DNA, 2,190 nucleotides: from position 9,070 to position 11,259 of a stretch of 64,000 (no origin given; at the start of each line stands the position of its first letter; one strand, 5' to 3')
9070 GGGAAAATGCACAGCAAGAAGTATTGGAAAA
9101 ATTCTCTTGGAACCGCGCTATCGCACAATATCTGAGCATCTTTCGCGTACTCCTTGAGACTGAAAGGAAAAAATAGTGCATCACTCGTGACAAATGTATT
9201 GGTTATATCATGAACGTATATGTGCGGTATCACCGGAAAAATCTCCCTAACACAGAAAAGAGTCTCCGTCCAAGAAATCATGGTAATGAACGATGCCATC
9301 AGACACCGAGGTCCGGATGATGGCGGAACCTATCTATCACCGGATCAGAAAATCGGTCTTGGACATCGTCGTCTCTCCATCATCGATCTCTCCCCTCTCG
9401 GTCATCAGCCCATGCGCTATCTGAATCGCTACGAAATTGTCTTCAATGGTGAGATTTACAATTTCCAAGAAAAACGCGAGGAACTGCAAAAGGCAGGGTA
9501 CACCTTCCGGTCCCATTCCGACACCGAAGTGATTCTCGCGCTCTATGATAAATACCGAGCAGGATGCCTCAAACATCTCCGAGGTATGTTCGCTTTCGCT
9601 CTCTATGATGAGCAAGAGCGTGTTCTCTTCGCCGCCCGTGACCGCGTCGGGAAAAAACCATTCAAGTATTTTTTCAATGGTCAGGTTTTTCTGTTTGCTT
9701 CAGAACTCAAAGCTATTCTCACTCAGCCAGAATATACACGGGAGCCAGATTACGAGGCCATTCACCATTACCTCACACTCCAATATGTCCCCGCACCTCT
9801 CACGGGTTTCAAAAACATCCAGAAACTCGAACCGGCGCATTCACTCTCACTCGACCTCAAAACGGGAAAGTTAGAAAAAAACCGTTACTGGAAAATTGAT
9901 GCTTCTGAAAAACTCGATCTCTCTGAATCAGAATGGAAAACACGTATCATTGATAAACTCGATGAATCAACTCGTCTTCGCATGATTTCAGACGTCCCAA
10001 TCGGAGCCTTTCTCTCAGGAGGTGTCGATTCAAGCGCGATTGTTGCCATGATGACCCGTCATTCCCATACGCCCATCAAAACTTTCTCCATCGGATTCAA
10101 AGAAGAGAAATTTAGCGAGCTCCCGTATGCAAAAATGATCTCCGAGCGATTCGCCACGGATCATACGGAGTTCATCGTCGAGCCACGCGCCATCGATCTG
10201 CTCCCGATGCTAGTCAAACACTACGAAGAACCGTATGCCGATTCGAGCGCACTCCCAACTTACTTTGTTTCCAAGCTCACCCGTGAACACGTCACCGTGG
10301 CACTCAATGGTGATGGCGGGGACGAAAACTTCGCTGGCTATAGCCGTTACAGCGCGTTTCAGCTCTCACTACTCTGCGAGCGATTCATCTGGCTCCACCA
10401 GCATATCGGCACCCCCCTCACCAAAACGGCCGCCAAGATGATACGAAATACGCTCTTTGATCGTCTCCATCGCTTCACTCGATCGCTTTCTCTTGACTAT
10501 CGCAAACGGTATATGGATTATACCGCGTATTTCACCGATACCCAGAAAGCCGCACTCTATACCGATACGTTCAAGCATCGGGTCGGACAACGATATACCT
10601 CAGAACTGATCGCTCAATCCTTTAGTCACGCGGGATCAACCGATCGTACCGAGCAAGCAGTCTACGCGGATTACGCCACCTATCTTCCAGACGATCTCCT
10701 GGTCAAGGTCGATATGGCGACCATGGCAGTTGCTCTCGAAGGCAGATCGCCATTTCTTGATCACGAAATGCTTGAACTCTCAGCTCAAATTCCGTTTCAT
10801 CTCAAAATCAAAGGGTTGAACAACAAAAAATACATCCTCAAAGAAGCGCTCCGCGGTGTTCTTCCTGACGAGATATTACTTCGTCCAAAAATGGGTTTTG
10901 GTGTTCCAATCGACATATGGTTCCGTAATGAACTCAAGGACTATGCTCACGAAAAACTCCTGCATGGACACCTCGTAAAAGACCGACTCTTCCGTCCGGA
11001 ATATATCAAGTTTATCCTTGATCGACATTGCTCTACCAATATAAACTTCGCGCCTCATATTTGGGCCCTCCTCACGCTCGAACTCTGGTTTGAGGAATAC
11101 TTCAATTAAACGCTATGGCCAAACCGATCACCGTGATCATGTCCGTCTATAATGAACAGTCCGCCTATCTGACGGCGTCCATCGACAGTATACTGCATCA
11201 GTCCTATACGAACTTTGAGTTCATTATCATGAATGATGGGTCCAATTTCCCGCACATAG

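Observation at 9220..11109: AsnB-type amidotransferase inside the GT operon, with Ugd and a UDP-GlcA 4-epimerase elsewhere in the window, predicts uronamide sugars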

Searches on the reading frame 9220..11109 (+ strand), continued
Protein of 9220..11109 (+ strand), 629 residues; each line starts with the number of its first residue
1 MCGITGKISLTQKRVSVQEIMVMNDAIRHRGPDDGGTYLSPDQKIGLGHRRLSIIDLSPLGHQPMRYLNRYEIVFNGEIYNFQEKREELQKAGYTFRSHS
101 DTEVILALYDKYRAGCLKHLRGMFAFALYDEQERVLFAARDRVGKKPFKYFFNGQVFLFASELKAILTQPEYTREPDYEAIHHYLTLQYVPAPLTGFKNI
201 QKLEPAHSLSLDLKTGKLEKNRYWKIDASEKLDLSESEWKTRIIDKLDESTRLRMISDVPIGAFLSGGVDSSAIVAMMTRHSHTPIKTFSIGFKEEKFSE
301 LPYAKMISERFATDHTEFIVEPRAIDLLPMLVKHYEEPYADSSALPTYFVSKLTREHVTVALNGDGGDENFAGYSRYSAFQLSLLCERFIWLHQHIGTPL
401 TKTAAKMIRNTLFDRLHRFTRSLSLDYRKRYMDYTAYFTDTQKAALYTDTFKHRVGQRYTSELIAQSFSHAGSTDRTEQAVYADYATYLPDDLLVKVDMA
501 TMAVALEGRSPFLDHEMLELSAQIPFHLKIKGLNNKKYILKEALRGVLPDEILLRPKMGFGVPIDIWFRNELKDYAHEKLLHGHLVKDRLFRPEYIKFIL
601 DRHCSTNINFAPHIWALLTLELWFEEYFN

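Call 44: search_protein_families(library=ncbifam, proteins=[L026:6001-7881:+, L027:4001-5866:+, L029:6001-7896:+, L028:6001-7899:+, L019:6598-8490:+, L021:2035-3891:+, L022:10001-11881:+, L024:10001-11785:+, L002:10001-11890:+], max_evalue=1e-60)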
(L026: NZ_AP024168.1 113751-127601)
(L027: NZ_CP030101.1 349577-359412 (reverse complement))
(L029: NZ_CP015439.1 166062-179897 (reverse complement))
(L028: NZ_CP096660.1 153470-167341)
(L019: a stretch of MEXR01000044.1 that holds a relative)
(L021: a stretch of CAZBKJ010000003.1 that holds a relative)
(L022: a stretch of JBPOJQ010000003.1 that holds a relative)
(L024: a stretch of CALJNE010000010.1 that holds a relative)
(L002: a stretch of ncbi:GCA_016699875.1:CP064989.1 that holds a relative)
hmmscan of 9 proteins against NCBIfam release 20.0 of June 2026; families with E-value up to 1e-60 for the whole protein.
L026:6001-7881:+ (626 aa): 5 families
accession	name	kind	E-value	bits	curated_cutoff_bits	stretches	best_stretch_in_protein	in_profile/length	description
TIGR03108.1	eps_aminotran_1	hypoth_equivalog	5.8e-289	960.1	816.9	1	1-625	1-627/628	XrtA/PEP-CTERM system amidotransferase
TIGR01536.1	asn_synth_AEB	equivalog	2.5e-146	488.7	267.1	1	2-559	1-517/517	asparagine synthase (glutamine-hydrolyzing)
TIGR03104.1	trio_amidotrans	equivalog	4.9e-118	394.9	570.1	1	1-373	1-381/589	N-acetylglutaminylglutamine amidotransferase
NF006949.0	PRK09431.1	equivalog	5.1e-88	296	499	0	1-168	1-167/554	asparagine synthase B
NF033535.1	lass_lactam_cya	exception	3.4e-71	240.7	525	1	1-369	1-376/668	lasso peptide isopeptide bond-forming cyclase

L027:4001-5866:+ (621 aa): 5 families
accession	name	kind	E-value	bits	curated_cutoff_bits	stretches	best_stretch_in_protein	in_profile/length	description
TIGR01536.1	asn_synth_AEB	equivalog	5e-172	573.5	267.1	1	2-547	1-517/517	asparagine synthase (glutamine-hydrolyzing)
TIGR03108.1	eps_aminotran_1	hypoth_equivalog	2.6e-150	502.1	816.9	1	1-605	1-621/628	XrtA/PEP-CTERM system amidotransferase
TIGR03104.1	trio_amidotrans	equivalog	2e-109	366.5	570.1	1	1-377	1-385/589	N-acetylglutaminylglutamine amidotransferase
NF006949.0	PRK09431.1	equivalog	5.5e-104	348.7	499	0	1-172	1-170/554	asparagine synthase B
NF033535.1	lass_lactam_cya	exception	2.3e-62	211.5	525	0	1-368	1-375/668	lasso peptide isopeptide bond-forming cyclase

L029:6001-7896:+ (631 aa): 5 families
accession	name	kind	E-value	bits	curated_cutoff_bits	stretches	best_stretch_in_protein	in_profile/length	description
TIGR01536.1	asn_synth_AEB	equivalog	5.9e-171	570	267.1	1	2-547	1-517/517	asparagine synthase (glutamine-hydrolyzing)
TIGR03108.1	eps_aminotran_1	hypoth_equivalog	2.7e-147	492.1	816.9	1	1-605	1-621/628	XrtA/PEP-CTERM system amidotransferase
TIGR03104.1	trio_amidotrans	equivalog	3.8e-114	382.1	570.1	1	1-376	1-384/589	N-acetylglutaminylglutamine amidotransferase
NF006949.0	PRK09431.1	equivalog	8.7e-112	374.4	499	0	1-169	1-167/554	asparagine synthase B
NF033535.1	lass_lactam_cya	exception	3.4e-62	211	525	0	1-368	1-375/668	lasso peptide isopeptide bond-forming cyclase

L028:6001-7899:+ (632 aa): 5 families
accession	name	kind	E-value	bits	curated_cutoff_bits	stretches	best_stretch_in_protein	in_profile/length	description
TIGR03108.1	eps_aminotran_1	hypoth_equivalog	2.6e-160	535.1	816.9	1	1-619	1-625/628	XrtA/PEP-CTERM system amidotransferase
TIGR01536.1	asn_synth_AEB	equivalog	1.3e-146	489.7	267.1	1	2-557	1-517/517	asparagine synthase (glutamine-hydrolyzing)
TIGR03104.1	trio_amidotrans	equivalog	1.8e-118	396.3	570.1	1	1-388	1-397/589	N-acetylglutaminylglutamine amidotransferase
NF006949.0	PRK09431.1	equivalog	1.7e-92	310.8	499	0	1-166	1-167/554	asparagine synthase B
NF033535.1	lass_lactam_cya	exception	1.3e-74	251.9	525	1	1-367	1-376/668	lasso peptide isopeptide bond-forming cyclase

L019:6598-8490:+ (630 aa): 5 families
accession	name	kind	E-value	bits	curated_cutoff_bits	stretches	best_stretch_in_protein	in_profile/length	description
TIGR03108.1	eps_aminotran_1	hypoth_equivalog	2.1e-178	594.9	816.9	1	1-627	1-627/628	XrtA/PEP-CTERM system amidotransferase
TIGR01536.1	asn_synth_AEB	equivalog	5.1e-151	504.2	267.1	1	2-561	1-517/517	asparagine synthase (glutamine-hydrolyzing)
TIGR03104.1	trio_amidotrans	equivalog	1.3e-135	453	570.1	1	1-379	1-384/589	N-acetylglutaminylglutamine amidotransferase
NF006949.0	PRK09431.1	equivalog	2.9e-91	306.7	499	0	1-169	1-168/554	asparagine synthase B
NF033535.1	lass_lactam_cya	exception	1.9e-76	258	525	1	1-371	1-375/668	lasso peptide isopeptide bond-forming cyclase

L021:2035-3891:+ (618 aa): 5 families
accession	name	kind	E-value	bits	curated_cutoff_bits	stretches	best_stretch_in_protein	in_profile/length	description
TIGR03108.1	eps_aminotran_1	hypoth_equivalog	7e-153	510.6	816.9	1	1-612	1-623/628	XrtA/PEP-CTERM system amidotransferase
TIGR01536.1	asn_synth_AEB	equivalog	4.4e-140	468.1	267.1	1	2-550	1-517/517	asparagine synthase (glutamine-hydrolyzing)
TIGR03104.1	trio_amidotrans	equivalog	8.5e-111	371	570.1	1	1-378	1-387/589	N-acetylglutaminylglutamine amidotransferase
NF033535.1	lass_lactam_cya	exception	8.6e-81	272.4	525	1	1-377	1-386/668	lasso peptide isopeptide bond-forming cyclase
NF006949.0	PRK09431.1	equivalog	3.7e-80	270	499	0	1-168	1-169/554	asparagine synthase B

L022:10001-11881:+ (626 aa): 5 families
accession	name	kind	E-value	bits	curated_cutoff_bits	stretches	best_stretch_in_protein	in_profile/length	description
TIGR03108.1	eps_aminotran_1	hypoth_equivalog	4e-150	501.5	816.9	1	1-623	1-627/628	XrtA/PEP-CTERM system amidotransferase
TIGR01536.1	asn_synth_AEB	equivalog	6.6e-141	470.8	267.1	1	2-557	1-517/517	asparagine synthase (glutamine-hydrolyzing)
TIGR03104.1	trio_amidotrans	equivalog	4.9e-118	394.9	570.1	1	1-379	1-386/589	N-acetylglutaminylglutamine amidotransferase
NF006949.0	PRK09431.1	equivalog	7.3e-88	295.5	499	0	1-168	1-167/554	asparagine synthase B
NF033535.1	lass_lactam_cya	exception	6.4e-78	262.9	525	1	1-395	1-399/668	lasso peptide isopeptide bond-forming cyclase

L024:10001-11785:+ (594 aa): 5 families
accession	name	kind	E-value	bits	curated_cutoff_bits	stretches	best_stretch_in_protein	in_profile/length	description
TIGR01536.1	asn_synth_AEB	equivalog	5.9e-144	480.9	267.1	1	2-533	1-517/517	asparagine synthase (glutamine-hydrolyzing)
TIGR03108.1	eps_aminotran_1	hypoth_equivalog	5.2e-143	478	816.9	1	1-389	1-389/628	XrtA/PEP-CTERM system amidotransferase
TIGR03104.1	trio_amidotrans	equivalog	1.4e-111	373.5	570.1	1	1-589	1-587/589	N-acetylglutaminylglutamine amidotransferase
NF006949.0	PRK09431.1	equivalog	2.3e-86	290.5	499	1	1-376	1-363/554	asparagine synthase B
NF033535.1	lass_lactam_cya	exception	6.8e-66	223.2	525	0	1-367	1-375/668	lasso peptide isopeptide bond-forming cyclase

L002:10001-11890:+ (629 aa): 5 families
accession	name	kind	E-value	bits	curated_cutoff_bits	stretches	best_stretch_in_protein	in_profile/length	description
TIGR03108.1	eps_aminotran_1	hypoth_equivalog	2.1e-184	614.7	816.9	1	1-625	1-626/628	XrtA/PEP-CTERM system amidotransferase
TIGR01536.1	asn_synth_AEB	equivalog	7.9e-149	496.9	267.1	1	2-560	1-517/517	asparagine synthase (glutamine-hydrolyzing)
TIGR03104.1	trio_amidotrans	equivalog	2.1e-141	472.1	570.1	1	1-379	1-385/589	N-acetylglutaminylglutamine amidotransferase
NF006949.0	PRK09431.1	equivalog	6.4e-86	289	499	0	1-173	1-172/554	asparagine synthase B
NF033535.1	lass_lactam_cya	exception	3.7e-70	237.3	525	1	1-386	1-390/668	lasso peptide isopeptide bond-forming cyclase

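Call 53: search_protein_families(library=pfam, proteins=[L019:201-1454:+, L019:1444-2712:+, L019:10371-11459:+, L019:11456-12682:-, L019:12700-14223:-, L022:4701-5912:+, L022:5935-6969:+, L022:3933-4697:+, L022:3287-3952:+, L022:13993-15192:+], max_evalue=0.0001)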
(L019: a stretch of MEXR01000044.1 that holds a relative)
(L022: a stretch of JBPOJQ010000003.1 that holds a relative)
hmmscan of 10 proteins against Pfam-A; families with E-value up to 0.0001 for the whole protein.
L019:201-1454:+ (417 aa): 5 families
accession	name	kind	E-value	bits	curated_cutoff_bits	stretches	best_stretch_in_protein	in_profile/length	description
PF01593.30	Amino_oxidase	-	3.5e-22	79.7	19.8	1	10-390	1-416/443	Flavin containing amine oxidoreductase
PF01266.30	DAO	-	4.1e-13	50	27.9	1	2-37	1-37/353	FAD dependent oxidoreductase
PF13450.12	NAD_binding_8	-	2e-09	38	21.9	1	5-61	1-55/68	NAD(P)-binding Rossmann-like domain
PF00070.33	Pyr_redox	-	1.1e-08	35.9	22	0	2-35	1-34/82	Pyridine nucleotide-disulphide oxidoreductase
PF07992.20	Pyr_redox_2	-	8.3e-08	32.4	26.1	1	1-34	1-34/291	Pyridine nucleotide-disulphide oxidoreductase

L019:1444-2712:+ (422 aa): 2 families
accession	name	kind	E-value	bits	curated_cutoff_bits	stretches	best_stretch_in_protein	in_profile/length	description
PF01943.22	Polysacc_synt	-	1.7e-20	74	28.2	1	15-288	3-273/274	Polysaccharide biosynthesis protein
PF13440.11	Polysacc_synt_3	-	2.2e-13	50.6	23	1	38-327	2-276/293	Polysaccharide biosynthesis protein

L019:10371-11459:+ (362 aa): 3 families
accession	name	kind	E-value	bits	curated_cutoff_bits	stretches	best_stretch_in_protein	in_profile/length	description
PF00534.26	Glycos_transf_1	-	2.9e-30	105.5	26.4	1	174-336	4-171/172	Glycosyl transferases group 1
PF13692.12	Glyco_trans_1_4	-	5.5e-28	98.4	27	1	186-322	2-141/142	Glycosyl transferases group 1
PF13439.12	Glyco_transf_4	-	3.6e-12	47.1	28.5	1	29-163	46-169/170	Glycosyltransferase Family 4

L019:11456-12682:- (408 aa): 1 family
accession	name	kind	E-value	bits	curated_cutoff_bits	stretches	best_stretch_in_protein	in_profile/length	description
PF01943.22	Polysacc_synt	-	6.8e-07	29.4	28.2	1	20-277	14-271/274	Polysaccharide biosynthesis protein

L019:12700-14223:- (507 aa): 1 family
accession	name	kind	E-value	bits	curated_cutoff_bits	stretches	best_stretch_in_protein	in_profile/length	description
PF13231.12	PMT_2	-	7.2e-05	23.5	26.1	1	64-227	2-159/160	Dolichyl-phosphate-mannose-protein mannosyltransferase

L022:4701-5912:+ (403 aa): 1 family
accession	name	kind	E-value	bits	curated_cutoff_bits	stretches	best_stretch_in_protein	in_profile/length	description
PF01266.30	DAO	-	7.1e-52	177.5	27.9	1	6-393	2-352/353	FAD dependent oxidoreductase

L022:5935-6969:+ (344 aa): 6 families
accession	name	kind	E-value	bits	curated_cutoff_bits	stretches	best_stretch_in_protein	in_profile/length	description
PF01370.27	Epimerase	-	4.1e-41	141.4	20.9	1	5-239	1-240/240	NAD dependent epimerase/dehydratase family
PF16363.11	GDP_Man_Dehyd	-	3.4e-23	83.1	27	1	6-294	1-325/332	GDP-mannose 4,6 dehydratase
PF01073.25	3Beta_HSD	-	2.3e-14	53.6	22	1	6-236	1-246/280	3-beta hydroxysteroid dehydrogenase/isomerase family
PF04321.23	RmlD_sub_bind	-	5.9e-13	49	27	1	4-242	2-216/287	RmlD substrate binding domain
PF13460.12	NAD_binding_10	-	4.9e-10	40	27.2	1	9-152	1-131/184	NAD(P)H-binding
PF05368.20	NmrA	-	1.6e-06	28.4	27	1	2-167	2-150/298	NmrA-like family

L022:3933-4697:+ (254 aa): 4 families
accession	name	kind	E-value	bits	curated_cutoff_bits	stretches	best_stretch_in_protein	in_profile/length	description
PF00583.31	Acetyltransf_1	-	1.1e-15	58.4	20.7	1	154-240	27-116/116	Acetyltransferase (GNAT) family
PF13673.13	Acetyltransf_10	-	2.9e-11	43.9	23.6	1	163-243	34-110/128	Acetyltransferase (GNAT) domain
PF13508.13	Acetyltransf_7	-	7.7e-11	42.7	27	1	163-241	6-83/84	Acetyltransferase (GNAT) domain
PF08445.16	FR47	-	6.8e-07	29.6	22.1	1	169-242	7-79/86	FR47-like protein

L022:3287-3952:+ (221 aa): 2 families
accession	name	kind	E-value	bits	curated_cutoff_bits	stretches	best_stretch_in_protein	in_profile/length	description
PF00132.30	Hexapep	-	2.5e-17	62.2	27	1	152-186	2-36/36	Bacterial transferase hexapeptide (six repeats)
PF25084.1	LbH_EIF2B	-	8.1e-06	26.2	54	0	33-117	23-100/105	EIF2B subunit epsilon LbH domain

L022:13993-15192:+ (399 aa): 3 families
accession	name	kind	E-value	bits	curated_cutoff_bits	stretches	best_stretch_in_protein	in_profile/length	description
PF00534.26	Glycos_transf_1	-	2.3e-25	89.6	26.4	1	214-364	13-159/172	Glycosyl transferases group 1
PF13692.12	Glyco_trans_1_4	-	1.3e-20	74.5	27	1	217-360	2-139/142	Glycosyl transferases group 1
PF13439.12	Glyco_transf_4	-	2e-09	38.1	28.5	1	63-192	46-169/170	Glycosyltransferase Family 4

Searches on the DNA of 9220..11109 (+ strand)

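Call 63: search_dna_similar(query=L026:6001-7881:+, collection=ecoli_genomes, mode=distant, max_rows=15, max_evalue=0.001)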
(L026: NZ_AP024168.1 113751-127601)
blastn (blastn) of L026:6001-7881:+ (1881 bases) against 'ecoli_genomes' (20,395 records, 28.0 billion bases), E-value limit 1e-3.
No match.
